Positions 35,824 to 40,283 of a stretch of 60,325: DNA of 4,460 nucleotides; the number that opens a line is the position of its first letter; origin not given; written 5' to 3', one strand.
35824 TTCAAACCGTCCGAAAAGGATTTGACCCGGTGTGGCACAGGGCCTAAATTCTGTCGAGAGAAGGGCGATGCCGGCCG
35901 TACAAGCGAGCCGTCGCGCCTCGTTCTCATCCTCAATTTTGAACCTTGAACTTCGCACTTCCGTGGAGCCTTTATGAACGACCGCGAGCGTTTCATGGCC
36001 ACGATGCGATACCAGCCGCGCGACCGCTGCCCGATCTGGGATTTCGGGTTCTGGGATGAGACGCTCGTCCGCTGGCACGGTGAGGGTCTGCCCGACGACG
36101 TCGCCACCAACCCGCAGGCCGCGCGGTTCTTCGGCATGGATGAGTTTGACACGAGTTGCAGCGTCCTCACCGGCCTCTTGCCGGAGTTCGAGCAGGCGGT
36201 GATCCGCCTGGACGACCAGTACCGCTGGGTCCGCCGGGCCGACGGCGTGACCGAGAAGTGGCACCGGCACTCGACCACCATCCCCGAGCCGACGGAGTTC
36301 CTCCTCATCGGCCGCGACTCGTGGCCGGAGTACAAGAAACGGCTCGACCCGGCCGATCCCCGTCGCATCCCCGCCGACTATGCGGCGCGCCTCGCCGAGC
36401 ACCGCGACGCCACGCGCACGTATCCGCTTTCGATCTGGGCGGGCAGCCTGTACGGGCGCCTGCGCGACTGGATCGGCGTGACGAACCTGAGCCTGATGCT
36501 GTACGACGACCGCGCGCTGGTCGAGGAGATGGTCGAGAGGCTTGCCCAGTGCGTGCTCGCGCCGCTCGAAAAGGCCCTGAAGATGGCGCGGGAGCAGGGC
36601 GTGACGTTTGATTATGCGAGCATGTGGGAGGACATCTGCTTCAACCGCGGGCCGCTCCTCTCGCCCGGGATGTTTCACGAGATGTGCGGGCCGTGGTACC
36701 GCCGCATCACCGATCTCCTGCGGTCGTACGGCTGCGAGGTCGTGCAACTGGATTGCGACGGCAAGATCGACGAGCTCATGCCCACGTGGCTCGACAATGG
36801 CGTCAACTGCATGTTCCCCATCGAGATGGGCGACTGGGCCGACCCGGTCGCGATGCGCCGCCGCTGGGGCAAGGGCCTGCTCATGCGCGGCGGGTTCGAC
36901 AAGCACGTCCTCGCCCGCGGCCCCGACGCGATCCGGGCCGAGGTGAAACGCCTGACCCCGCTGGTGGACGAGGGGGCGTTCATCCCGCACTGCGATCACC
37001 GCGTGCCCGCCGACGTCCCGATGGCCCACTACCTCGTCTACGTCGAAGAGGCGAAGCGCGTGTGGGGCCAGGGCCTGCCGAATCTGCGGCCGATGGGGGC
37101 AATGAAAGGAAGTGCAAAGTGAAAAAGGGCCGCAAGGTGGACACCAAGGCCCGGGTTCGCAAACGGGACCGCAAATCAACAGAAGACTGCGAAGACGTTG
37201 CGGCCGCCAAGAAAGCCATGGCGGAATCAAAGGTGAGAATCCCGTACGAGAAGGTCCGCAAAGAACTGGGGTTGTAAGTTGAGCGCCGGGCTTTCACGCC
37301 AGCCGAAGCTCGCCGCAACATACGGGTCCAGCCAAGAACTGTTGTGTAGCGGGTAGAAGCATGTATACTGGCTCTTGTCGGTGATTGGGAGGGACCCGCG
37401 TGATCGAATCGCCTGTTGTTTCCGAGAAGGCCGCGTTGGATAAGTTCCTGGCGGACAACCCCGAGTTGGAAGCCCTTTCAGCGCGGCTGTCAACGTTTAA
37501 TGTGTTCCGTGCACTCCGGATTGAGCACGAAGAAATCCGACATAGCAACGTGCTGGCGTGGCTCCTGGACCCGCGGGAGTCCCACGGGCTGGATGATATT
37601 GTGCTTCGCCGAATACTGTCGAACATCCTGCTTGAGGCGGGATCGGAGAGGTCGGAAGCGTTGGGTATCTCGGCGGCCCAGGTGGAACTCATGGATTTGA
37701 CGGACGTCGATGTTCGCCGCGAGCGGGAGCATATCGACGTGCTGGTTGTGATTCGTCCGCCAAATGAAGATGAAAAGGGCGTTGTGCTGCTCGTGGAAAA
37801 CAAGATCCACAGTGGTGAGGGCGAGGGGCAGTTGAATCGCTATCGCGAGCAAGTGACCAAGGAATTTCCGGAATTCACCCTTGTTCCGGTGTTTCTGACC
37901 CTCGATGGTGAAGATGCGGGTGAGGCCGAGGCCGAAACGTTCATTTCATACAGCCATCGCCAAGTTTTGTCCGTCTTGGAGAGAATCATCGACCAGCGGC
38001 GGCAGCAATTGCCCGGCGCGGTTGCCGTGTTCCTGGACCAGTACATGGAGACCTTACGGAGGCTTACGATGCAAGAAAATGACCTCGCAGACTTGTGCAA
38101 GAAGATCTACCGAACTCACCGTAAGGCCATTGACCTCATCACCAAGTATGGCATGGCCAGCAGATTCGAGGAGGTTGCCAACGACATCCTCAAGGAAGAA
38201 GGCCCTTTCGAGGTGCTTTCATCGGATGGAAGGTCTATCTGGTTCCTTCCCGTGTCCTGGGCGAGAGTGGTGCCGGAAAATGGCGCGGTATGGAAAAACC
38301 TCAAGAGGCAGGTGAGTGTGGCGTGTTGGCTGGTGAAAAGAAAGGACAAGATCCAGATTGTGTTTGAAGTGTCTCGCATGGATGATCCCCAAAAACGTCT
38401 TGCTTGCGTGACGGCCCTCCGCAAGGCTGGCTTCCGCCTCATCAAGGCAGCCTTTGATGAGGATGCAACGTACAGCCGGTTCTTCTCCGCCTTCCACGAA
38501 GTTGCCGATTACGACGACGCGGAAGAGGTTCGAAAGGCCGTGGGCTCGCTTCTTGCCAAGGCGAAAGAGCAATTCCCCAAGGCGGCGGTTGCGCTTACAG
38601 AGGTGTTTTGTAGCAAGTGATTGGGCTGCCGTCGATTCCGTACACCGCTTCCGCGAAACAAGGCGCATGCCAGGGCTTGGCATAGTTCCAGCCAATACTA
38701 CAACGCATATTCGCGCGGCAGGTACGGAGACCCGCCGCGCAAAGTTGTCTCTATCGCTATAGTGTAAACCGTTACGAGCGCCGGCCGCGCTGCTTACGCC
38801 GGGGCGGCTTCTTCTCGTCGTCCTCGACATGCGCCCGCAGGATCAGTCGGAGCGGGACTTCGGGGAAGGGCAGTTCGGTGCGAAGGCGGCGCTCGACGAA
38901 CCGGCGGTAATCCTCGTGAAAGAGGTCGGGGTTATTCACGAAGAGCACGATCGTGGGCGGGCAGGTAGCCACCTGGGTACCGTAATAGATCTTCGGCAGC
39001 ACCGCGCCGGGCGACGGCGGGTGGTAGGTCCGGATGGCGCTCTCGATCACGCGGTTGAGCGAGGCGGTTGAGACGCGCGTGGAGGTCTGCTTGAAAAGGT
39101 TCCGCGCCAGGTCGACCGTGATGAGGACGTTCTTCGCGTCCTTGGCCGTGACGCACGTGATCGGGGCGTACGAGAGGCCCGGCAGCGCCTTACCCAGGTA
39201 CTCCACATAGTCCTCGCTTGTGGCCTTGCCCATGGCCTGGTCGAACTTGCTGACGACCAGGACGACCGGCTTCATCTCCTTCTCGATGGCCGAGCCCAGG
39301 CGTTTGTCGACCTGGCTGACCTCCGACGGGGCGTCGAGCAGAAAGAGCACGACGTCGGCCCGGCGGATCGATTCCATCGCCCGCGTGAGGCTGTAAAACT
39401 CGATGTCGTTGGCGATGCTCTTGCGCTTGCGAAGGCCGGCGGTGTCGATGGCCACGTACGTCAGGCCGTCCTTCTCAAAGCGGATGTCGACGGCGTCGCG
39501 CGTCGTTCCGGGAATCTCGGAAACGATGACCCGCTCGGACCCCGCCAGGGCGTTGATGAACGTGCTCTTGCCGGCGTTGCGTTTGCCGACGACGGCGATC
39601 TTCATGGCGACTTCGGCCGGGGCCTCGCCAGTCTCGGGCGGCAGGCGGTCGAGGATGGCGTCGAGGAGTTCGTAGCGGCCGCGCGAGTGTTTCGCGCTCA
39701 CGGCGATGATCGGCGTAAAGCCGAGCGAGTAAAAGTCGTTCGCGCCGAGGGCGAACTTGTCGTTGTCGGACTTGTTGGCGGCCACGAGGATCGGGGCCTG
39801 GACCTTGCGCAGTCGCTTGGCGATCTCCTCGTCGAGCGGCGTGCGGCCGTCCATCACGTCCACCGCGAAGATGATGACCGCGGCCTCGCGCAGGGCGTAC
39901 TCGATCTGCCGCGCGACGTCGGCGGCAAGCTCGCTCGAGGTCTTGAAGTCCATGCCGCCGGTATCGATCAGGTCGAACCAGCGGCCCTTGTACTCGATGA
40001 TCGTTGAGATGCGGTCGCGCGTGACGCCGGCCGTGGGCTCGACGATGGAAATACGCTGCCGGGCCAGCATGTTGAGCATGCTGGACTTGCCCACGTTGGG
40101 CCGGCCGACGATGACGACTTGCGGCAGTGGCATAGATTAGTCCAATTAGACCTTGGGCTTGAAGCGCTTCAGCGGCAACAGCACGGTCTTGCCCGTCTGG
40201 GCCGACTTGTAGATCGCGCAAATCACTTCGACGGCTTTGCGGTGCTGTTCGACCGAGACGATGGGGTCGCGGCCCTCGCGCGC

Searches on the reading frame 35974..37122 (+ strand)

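Call 87: search_protein_families(library=pfam, proteins=[window:35974-37122:+], max_evalue=0.0001)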
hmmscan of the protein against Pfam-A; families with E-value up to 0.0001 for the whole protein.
window:35974-37122:+ (382 aa): 1 family
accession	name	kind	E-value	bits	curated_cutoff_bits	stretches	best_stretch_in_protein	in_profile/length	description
PF01208.23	URO-D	-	6.8e-12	45.5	23.9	1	168-362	161-345/346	Uroporphyrinogen decarboxylase (URO-D)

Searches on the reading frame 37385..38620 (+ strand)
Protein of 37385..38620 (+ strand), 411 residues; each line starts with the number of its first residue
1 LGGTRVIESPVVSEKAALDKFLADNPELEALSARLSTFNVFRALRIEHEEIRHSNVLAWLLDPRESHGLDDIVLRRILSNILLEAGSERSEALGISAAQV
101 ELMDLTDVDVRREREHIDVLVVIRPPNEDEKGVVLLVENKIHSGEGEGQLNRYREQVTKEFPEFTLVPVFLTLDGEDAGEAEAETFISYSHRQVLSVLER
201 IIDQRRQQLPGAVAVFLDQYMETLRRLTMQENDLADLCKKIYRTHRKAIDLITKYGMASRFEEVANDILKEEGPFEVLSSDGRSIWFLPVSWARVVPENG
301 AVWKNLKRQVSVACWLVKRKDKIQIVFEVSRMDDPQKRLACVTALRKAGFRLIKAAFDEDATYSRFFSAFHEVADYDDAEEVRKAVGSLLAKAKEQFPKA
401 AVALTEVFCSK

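Call 87: search_protein_families(library=pfam, proteins=[window:37385-38620:+], max_evalue=0.0001)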
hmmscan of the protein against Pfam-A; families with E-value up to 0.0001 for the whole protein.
window:37385-38620:+ (411 aa): 1 family
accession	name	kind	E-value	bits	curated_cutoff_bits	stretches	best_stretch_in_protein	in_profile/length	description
PF14281.12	PDDEXK_4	-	1.8e-25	90.4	22.3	1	38-222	1-161/183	PD-(D/E)XK nuclease superfamily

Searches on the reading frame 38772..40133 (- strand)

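Call 87: search_protein_families(library=pfam, proteins=[window:38772-40133:-], max_evalue=0.0001)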
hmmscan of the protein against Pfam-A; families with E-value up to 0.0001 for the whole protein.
window:38772-40133:- (453 aa): 11 families
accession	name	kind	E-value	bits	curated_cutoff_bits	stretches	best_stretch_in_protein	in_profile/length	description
PF01926.29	MMR_HSR1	-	1.6e-53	180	21.9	2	178-296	1-113/113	50S ribosome-binding GTPase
PF14714.11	KH_dom-like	-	4.3e-27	94.7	27.3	1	353-433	1-81/81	KH-domain-like of EngA bacterial GTPase enzymes, C-terminal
PF02421.24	FeoB_N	-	5.5e-21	75.1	27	2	5-160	2-156/156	Ferrous iron transport protein B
PF00350.29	Dynamin_N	-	1e-15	58.6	27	1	179-221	1-42/168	Dynamin family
PF00009.33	GTP_EFTU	-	6.6e-15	55.6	26.5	1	32-165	50-187/188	Elongation factor Tu GTP binding domain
PF04548.22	AIG1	-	1.7e-10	41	27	0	178-311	2-139/212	AIG1 family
PF00025.27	Arf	-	5.1e-09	36.3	22.3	1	5-126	16-129/174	ADP-ribosylation factor family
PF03193.22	RsgA_GTPase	-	3.2e-08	34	30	0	179-235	109-169/174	RsgA GTPase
PF00071.28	Ras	-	8.3e-07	29.2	21.6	0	6-125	2-117/162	Ras family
PF08477.19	Roc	-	1e-06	29.4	27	0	6-123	2-119/119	Ras of Complex, Roc, domain of DAPkinase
PF00005.33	ABC_tran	-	2.1e-05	25.6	25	0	178-254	13-80/137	ABC transporter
